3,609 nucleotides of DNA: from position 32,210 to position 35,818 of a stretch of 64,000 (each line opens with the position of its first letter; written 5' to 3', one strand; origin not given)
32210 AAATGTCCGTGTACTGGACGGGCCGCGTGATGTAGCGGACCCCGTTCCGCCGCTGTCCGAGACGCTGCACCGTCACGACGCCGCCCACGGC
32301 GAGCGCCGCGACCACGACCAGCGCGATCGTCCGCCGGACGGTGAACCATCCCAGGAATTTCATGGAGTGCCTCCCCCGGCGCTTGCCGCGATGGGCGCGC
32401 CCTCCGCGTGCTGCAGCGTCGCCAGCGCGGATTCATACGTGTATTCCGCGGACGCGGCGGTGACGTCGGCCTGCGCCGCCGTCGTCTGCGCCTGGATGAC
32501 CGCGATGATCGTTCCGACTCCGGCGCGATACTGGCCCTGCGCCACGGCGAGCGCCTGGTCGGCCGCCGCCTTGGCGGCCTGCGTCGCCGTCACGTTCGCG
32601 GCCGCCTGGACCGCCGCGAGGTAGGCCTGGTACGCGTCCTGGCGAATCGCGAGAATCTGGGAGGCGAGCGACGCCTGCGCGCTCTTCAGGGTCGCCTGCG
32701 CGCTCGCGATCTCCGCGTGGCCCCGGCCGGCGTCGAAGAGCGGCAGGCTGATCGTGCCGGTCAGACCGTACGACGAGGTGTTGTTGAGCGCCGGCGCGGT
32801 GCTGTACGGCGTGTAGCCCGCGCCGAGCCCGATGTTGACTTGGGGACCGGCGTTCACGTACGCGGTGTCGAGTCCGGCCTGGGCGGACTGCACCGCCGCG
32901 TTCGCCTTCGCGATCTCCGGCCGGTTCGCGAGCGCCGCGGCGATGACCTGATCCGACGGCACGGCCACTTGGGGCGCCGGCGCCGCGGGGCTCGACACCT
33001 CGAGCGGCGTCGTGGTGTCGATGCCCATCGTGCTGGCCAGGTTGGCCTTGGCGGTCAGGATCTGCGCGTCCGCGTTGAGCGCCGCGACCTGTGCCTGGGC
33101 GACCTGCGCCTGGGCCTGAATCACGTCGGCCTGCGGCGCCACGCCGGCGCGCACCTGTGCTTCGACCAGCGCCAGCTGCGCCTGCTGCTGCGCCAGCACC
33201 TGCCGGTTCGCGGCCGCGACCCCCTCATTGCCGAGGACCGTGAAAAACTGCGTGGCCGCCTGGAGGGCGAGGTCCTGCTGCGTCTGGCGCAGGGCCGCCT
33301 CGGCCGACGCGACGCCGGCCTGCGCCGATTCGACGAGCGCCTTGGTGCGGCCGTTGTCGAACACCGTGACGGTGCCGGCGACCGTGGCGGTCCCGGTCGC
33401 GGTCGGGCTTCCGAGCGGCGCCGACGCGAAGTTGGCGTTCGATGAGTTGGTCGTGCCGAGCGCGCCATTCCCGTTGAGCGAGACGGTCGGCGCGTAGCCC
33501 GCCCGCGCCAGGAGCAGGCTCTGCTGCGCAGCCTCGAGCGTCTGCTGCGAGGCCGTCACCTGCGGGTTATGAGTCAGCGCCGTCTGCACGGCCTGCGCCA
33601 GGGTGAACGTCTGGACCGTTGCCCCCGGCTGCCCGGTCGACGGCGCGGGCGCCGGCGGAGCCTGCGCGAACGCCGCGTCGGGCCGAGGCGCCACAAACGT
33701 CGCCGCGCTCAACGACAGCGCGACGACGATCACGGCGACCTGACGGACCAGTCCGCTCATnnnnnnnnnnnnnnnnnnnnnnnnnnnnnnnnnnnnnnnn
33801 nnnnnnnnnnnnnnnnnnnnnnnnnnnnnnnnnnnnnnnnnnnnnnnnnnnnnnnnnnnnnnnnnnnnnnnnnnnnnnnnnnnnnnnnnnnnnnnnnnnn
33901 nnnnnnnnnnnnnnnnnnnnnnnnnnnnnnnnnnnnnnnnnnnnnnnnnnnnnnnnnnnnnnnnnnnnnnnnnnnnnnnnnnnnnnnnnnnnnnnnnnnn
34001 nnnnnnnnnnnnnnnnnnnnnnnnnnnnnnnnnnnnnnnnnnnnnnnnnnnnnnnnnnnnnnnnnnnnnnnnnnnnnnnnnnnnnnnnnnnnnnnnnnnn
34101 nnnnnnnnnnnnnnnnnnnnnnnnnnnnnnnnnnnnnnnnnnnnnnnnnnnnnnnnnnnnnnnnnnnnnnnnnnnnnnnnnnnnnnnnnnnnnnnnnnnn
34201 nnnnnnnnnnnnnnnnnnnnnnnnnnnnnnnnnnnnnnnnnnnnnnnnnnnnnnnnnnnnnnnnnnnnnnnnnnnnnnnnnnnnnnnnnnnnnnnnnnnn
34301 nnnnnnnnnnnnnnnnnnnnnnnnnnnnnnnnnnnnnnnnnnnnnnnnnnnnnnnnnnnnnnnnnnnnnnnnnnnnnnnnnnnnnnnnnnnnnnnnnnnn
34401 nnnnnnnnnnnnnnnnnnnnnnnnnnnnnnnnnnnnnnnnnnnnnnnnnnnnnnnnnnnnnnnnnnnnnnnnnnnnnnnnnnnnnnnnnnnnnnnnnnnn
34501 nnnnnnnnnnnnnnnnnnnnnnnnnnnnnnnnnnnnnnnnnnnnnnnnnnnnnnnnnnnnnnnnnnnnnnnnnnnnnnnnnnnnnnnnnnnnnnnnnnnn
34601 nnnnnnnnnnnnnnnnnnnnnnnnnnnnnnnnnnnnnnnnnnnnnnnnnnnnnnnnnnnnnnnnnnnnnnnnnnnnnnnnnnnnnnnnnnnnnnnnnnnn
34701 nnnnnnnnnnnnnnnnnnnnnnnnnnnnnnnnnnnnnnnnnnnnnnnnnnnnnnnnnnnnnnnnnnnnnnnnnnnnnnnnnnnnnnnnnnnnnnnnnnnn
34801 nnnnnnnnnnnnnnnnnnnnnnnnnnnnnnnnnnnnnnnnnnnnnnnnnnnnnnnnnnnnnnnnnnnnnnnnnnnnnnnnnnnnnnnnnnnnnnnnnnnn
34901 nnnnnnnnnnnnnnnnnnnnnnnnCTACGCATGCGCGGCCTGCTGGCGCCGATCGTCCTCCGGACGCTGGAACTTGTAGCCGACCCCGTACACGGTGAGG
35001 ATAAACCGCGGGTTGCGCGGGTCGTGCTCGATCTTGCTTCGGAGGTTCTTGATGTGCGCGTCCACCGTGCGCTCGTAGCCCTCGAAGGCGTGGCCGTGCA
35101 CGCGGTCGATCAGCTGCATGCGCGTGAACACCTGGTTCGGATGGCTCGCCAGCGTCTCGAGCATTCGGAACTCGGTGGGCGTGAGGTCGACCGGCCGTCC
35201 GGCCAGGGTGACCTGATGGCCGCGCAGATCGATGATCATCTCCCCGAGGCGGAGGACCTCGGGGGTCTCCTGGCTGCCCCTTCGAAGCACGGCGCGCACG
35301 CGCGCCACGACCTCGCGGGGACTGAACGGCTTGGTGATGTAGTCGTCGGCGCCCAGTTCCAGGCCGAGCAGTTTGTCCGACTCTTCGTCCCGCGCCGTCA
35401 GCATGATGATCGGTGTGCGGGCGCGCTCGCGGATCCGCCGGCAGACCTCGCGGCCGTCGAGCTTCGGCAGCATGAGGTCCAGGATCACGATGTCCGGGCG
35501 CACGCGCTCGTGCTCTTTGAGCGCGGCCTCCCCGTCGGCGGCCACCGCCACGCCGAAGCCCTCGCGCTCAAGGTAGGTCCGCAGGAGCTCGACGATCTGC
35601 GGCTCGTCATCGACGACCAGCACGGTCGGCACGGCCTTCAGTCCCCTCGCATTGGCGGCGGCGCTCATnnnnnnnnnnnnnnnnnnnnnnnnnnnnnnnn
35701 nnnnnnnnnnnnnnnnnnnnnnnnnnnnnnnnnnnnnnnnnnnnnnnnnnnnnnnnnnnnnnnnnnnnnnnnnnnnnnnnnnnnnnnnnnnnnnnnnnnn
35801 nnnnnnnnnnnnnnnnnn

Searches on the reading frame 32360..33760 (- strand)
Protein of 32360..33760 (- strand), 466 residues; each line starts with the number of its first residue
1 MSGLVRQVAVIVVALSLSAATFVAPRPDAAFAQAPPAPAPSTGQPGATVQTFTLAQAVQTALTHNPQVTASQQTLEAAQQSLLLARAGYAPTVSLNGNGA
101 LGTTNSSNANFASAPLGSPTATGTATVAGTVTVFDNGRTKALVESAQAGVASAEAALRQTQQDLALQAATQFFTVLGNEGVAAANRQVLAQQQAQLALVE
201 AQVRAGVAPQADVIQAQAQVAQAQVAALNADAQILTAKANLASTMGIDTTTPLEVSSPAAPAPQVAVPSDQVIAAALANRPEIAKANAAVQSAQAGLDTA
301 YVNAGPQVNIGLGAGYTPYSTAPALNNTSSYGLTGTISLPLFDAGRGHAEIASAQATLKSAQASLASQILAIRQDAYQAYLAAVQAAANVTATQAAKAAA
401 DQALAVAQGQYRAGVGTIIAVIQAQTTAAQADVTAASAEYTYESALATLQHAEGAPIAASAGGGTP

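Call 51: search_protein_families(library=pfam, proteins=[window:32360-33760:-], max_evalue=0.00001)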
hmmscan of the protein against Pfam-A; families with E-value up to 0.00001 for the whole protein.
window:32360-33760:- (466 aa): 1 family
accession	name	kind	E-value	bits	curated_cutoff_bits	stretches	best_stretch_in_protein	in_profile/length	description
PF02321.23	OEP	-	1.3e-54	185.3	22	2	54-246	1-187/187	Outer membrane efflux protein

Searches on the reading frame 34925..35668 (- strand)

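Call 51: search_protein_families(library=pfam, proteins=[window:34925-35668:-], max_evalue=0.00001)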
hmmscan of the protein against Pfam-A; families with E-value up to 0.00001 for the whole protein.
window:34925-35668:- (247 aa): 2 families
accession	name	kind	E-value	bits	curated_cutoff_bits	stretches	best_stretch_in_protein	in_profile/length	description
PF00072.30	Response_reg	-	1.2e-33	116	30.2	1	16-125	1-111/111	Response regulator receiver domain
PF00486.34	Trans_reg_C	-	1e-27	96.4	26.2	1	157-233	1-77/77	Transcriptional regulatory protein, C terminal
